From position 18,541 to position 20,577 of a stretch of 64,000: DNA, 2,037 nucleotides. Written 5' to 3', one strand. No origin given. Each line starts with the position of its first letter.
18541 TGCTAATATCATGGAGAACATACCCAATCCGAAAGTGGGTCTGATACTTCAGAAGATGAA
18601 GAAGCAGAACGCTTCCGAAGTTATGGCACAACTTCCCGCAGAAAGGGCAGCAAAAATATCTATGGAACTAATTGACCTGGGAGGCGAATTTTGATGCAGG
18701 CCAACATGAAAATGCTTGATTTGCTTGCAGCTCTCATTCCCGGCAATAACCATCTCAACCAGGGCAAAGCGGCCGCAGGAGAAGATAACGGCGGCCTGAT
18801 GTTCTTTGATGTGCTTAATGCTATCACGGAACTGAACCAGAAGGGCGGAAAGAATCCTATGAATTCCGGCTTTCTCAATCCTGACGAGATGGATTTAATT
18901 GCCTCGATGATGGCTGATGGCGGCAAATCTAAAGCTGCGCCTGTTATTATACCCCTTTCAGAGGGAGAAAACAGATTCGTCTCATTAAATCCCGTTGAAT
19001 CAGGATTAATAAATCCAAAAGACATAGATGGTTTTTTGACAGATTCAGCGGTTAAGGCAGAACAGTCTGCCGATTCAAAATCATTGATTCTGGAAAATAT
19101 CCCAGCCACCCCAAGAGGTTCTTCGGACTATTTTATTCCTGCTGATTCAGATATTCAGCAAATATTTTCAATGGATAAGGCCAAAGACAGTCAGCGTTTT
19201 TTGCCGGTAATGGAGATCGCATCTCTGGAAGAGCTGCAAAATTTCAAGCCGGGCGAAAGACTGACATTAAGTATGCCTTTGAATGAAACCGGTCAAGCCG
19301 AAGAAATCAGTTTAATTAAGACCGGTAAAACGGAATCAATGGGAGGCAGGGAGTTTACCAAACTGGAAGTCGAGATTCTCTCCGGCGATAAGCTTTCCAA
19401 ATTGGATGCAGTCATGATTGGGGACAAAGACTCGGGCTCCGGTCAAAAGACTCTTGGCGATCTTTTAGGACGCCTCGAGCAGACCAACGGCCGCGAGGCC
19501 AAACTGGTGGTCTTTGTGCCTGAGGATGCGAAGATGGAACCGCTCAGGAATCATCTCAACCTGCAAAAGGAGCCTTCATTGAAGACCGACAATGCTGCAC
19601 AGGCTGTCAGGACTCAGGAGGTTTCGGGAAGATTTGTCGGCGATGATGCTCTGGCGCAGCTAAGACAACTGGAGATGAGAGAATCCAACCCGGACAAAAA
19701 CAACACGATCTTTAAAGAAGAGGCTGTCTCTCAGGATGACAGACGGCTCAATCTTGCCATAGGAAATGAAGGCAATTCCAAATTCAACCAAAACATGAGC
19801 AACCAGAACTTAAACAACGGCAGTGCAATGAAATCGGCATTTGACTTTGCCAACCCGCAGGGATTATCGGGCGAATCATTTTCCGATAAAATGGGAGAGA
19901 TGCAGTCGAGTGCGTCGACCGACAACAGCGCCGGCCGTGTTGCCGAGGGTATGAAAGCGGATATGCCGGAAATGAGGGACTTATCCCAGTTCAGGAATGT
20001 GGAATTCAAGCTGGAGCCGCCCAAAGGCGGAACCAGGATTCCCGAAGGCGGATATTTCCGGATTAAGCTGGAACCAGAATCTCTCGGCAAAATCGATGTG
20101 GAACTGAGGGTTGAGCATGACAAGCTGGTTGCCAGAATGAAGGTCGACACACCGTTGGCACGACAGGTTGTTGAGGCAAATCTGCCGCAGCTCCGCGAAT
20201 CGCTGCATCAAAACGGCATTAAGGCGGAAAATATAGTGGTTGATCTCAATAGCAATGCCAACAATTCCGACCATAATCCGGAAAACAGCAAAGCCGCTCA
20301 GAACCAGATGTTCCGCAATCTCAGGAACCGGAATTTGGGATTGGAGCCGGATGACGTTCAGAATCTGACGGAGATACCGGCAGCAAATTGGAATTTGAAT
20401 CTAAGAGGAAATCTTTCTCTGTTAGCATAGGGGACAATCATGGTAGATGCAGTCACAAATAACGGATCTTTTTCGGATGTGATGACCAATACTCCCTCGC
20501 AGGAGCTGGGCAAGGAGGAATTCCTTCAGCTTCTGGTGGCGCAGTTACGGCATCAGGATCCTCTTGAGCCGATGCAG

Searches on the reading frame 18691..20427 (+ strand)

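Call 74: search_protein_families(library=pfam, proteins=[window:18691-20427:+], max_evalue=0.00001)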
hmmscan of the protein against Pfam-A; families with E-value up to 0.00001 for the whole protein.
window:18691-20427:+ (579 aa): 1 family
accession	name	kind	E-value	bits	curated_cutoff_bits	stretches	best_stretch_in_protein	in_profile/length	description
PF02120.21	Flg_hook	-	4.4e-18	65.3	29.8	1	455-524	14-83/85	Flagellar hook-length control protein FliK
